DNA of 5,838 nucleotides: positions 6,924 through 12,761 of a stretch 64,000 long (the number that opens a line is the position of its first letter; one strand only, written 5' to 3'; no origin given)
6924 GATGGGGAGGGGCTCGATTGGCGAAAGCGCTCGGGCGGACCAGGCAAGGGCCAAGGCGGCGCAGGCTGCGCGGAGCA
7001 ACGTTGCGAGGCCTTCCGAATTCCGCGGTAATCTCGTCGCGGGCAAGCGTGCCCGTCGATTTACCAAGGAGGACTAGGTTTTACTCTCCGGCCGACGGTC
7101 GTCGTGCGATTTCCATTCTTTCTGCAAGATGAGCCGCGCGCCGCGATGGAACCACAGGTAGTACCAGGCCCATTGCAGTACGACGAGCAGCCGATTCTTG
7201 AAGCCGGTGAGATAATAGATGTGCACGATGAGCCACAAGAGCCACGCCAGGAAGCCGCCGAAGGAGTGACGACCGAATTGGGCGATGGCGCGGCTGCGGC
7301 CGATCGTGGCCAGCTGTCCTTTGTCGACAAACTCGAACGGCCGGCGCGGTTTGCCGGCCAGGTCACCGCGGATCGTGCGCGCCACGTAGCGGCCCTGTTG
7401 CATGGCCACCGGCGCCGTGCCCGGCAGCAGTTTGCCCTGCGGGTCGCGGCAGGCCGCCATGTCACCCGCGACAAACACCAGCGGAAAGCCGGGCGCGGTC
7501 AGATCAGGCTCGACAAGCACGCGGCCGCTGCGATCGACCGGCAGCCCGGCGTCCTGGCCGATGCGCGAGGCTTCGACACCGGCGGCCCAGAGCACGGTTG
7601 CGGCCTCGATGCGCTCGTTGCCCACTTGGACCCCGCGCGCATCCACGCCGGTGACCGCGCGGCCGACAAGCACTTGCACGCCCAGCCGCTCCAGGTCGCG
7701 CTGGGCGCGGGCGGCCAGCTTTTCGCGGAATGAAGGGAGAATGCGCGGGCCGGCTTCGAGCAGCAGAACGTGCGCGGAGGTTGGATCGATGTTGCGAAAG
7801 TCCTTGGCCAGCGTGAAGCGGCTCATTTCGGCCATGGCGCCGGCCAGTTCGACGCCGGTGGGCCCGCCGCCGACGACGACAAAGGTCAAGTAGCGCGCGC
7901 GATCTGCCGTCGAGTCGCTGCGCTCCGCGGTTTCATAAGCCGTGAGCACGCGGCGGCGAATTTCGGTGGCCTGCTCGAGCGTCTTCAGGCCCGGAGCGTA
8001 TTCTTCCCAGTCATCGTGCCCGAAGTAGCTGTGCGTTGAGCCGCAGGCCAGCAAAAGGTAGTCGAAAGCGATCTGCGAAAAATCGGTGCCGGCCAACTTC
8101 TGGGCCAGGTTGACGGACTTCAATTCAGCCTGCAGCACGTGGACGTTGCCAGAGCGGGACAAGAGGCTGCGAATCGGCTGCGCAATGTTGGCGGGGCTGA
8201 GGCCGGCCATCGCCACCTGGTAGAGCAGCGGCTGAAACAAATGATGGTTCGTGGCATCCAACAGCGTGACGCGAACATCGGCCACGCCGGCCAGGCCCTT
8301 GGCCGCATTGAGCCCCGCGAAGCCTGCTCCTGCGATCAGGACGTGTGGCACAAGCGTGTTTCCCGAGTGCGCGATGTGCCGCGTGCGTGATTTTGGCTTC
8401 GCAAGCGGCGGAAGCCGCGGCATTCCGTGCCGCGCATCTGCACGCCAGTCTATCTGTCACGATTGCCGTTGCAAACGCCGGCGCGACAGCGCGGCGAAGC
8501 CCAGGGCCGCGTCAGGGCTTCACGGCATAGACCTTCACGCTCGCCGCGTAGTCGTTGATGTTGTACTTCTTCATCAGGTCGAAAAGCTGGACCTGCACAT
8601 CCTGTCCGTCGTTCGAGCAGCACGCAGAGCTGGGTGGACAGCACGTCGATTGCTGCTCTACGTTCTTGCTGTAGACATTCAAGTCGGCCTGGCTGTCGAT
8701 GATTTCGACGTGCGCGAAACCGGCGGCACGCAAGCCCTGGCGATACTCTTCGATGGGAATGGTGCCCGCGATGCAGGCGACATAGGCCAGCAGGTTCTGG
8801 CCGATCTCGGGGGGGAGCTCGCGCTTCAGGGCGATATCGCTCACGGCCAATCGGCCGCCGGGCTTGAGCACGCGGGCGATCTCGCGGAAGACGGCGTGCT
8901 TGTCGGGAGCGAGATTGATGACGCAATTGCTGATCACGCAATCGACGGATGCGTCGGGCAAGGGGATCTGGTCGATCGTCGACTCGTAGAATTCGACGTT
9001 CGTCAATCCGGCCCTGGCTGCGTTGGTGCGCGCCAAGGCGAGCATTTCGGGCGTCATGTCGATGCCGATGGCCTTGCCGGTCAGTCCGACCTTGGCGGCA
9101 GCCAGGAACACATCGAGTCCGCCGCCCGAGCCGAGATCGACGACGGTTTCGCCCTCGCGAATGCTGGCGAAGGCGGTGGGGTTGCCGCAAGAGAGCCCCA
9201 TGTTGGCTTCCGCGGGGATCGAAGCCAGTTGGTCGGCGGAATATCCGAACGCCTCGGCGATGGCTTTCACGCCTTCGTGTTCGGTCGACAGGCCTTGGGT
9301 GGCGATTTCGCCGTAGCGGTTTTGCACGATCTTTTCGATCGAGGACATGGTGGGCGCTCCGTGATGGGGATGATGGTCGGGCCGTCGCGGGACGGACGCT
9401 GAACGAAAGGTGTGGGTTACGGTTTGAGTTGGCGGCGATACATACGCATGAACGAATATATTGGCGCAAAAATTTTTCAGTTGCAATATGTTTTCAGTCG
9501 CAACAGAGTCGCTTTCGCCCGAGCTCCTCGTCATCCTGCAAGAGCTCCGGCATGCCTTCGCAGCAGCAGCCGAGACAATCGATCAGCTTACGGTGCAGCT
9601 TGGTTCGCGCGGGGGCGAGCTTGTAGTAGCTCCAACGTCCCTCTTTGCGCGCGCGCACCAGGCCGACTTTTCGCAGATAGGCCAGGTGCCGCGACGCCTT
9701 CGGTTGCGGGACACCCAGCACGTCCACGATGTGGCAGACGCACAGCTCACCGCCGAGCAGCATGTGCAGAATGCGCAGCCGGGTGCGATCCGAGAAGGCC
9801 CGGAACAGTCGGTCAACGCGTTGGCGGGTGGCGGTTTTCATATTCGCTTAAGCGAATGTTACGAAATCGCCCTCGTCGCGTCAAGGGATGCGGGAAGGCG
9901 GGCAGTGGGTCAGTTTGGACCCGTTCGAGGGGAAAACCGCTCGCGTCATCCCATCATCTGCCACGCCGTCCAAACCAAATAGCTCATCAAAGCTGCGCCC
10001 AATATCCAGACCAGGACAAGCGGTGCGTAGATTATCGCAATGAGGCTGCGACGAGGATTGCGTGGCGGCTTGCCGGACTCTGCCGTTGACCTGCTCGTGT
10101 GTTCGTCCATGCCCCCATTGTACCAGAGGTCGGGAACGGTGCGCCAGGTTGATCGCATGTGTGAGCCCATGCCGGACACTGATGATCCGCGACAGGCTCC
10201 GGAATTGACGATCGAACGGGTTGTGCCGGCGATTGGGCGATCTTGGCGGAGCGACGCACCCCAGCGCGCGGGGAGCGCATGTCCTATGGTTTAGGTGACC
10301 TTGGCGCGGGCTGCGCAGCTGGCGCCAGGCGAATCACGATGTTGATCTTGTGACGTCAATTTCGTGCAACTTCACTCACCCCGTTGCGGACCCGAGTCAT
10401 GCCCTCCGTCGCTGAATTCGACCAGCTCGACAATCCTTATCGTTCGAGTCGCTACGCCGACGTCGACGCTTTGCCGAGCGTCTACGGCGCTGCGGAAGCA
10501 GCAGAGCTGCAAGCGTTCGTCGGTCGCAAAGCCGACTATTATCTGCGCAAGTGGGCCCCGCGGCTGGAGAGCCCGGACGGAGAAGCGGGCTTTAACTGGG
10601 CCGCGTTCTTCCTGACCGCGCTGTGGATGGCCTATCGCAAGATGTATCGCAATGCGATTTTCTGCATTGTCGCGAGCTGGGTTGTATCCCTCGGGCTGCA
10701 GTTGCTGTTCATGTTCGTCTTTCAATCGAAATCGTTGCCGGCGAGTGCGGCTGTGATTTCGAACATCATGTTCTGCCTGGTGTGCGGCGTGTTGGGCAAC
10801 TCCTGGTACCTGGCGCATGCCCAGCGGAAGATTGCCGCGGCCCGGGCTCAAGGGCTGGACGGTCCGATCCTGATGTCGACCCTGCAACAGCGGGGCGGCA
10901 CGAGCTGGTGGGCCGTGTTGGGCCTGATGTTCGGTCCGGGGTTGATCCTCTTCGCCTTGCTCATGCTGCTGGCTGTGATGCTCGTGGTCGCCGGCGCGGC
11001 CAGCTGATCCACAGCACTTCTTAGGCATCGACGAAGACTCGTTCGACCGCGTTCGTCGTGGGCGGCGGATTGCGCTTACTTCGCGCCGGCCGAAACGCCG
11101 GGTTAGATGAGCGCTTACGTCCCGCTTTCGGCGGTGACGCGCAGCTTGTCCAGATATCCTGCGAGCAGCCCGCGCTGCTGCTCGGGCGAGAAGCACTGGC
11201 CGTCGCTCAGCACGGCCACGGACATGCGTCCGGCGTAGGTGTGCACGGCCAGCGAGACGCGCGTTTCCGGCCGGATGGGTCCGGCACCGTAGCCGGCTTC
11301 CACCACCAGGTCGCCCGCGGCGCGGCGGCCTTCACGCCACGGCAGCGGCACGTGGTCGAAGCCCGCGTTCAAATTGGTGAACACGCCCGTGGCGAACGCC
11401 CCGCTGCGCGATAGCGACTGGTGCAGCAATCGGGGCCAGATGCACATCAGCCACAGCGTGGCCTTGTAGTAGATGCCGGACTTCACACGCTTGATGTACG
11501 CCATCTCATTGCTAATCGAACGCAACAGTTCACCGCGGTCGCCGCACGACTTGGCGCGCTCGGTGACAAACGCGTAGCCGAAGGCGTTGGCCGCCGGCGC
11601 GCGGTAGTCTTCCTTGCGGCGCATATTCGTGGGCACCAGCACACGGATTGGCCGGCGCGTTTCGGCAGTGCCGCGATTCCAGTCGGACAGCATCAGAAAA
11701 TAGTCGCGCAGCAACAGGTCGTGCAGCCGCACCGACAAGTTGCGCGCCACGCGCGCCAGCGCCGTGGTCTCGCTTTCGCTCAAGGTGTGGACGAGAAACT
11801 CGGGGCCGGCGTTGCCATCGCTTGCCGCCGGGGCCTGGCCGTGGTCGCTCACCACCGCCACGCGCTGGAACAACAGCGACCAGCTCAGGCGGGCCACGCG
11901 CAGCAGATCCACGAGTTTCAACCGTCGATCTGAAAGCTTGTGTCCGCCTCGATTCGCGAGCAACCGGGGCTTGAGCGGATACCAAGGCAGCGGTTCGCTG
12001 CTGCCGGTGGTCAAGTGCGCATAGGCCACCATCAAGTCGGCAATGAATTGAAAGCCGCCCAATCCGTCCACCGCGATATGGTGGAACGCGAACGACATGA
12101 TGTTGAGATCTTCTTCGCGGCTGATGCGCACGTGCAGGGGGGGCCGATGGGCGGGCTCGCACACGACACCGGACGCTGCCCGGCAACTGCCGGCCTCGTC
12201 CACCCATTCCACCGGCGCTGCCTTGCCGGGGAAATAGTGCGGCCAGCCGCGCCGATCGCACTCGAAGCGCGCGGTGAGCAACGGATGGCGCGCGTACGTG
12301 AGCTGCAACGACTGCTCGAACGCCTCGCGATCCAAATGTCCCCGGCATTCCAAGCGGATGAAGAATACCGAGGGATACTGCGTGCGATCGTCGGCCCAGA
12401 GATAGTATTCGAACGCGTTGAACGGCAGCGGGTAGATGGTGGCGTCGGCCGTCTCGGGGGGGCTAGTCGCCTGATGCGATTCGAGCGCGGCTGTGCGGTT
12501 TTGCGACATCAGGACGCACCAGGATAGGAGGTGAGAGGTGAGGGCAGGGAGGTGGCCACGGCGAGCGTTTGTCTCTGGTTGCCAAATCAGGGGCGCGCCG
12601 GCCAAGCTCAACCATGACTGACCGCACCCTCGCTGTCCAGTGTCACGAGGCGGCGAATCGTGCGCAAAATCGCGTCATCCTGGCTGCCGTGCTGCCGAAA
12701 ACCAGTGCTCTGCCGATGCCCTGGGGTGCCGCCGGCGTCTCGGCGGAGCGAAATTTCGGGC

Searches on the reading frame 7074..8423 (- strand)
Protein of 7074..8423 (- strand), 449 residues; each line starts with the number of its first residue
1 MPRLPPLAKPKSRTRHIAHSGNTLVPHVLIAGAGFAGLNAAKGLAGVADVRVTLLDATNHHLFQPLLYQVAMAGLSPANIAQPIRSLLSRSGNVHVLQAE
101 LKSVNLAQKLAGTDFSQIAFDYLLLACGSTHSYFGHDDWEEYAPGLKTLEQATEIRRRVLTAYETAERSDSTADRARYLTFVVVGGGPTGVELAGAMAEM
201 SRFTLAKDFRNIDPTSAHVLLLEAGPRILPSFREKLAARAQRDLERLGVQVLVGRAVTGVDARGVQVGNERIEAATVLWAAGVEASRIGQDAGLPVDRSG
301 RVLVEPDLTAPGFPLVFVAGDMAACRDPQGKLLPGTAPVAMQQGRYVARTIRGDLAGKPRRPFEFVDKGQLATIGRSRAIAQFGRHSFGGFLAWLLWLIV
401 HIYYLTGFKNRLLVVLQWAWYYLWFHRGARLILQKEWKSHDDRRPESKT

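Call 18: search_protein_families(library=pfam, proteins=[window:7074-8423:-], max_evalue=0.001)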
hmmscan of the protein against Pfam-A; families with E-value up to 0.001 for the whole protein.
window:7074-8423:- (449 aa): 5 families
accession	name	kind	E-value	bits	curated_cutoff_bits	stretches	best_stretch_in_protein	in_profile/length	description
PF07992.20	Pyr_redox_2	-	2.5e-45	155.6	26.1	1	27-344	2-291/291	Pyridine nucleotide-disulphide oxidoreductase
PF00070.33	Pyr_redox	-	2e-11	44.7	22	1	181-265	2-71/82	Pyridine nucleotide-disulphide oxidoreductase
PF22366.1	NDH2_C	-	1.4e-08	35.2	27.7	1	368-420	2-55/62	NDH2 C-terminal domain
PF01266.30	DAO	-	6.5e-05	23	27.9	1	235-305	150-231/353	FAD dependent oxidoreductase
PF13450.12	NAD_binding_8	-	0.00075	20.2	21.9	0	30-60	1-30/68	NAD(P)-binding Rossmann-like domain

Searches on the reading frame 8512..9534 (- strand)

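Call 18: search_protein_families(library=pfam, proteins=[window:8512-9534:-], max_evalue=0.001)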
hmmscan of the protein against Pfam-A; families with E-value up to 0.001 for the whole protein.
window:8512-9534:- (340 aa): 12 families
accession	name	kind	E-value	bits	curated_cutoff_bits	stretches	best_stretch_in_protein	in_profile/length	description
PF13847.12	Methyltransf_31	-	1.2e-35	122.7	27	1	126-260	2-133/145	Methyltransferase domain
PF08241.18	Methyltransf_11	-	6.1e-23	81.7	21.2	1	132-230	1-94/95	Methyltransferase domain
PF13649.12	Methyltransf_25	-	1.8e-22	80.3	27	1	131-227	1-97/97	Methyltransferase domain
PF01209.24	Ubie_methyltran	-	1.1e-16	61.4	20.1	1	124-234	44-154/233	ubiE/COQ5 methyltransferase family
PF08242.18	Methyltransf_12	-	1.3e-13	51.9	30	1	132-229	1-98/98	Methyltransferase domain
PF13489.12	Methyltransf_23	-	1.9e-10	41.1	27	1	122-275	17-161/164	Methyltransferase domain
PF06325.19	PrmA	-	5.4e-07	29.8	22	1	125-235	159-262/296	Ribosomal protein L11 methyltransferase (PrmA)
PF20922.3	Anamorsin_N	-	8.4e-06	26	27.1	1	173-237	29-93/163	Anamorsin, N-terminal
PF01135.25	PCMT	-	9.6e-06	26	20.3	1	122-186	68-132/210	Protein-L-isoaspartate(D-aspartate) O-methyltransferase (PCMT)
PF05148.21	Methyltransf_8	-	1.8e-05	25.2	27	1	186-235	112-160/219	Hypothetical methyltransferase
PF05175.20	MTS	-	3.3e-05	24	23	1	128-231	32-138/170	Methyltransferase small domain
PF01170.24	UPF0020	-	5.1e-05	23.5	22.3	1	154-203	78-128/197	RMKL-like, methyltransferase domain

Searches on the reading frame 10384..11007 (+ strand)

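Call 18: search_protein_families(library=pfam, proteins=[window:10384-11007:+], max_evalue=0.001)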
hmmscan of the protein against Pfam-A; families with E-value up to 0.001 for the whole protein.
window:10384-11007:+ (207 aa): 1 family
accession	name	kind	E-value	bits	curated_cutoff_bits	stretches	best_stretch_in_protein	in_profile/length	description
PF10947.13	DUF2628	-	8.3e-10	39.4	23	1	68-148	21-93/93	Protein of unknown function (DUF2628)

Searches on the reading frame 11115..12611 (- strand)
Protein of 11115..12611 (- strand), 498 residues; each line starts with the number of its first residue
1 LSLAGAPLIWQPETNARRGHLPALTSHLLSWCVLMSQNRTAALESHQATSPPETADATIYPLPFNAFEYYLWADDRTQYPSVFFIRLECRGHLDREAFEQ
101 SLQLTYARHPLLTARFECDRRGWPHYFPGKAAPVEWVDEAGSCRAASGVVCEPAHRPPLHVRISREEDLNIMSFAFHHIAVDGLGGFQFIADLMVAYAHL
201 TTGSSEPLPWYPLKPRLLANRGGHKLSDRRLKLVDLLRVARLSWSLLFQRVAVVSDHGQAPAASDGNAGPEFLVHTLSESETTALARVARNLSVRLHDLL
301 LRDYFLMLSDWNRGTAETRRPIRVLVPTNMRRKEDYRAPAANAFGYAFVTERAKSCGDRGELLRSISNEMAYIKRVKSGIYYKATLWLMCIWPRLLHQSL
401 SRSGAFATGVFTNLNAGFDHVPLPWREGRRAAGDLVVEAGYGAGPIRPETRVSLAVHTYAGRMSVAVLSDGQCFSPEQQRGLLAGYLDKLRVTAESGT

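Call 18: search_protein_families(library=pfam, proteins=[window:11115-12611:-], max_evalue=0.001)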
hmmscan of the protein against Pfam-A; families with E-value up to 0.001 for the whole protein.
window:11115-12611:- (498 aa): 1 family
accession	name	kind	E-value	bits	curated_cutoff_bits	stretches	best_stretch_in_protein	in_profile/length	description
PF00668.25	Condensation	-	1.3e-08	34.4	30.6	1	87-209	33-170/456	Condensation domain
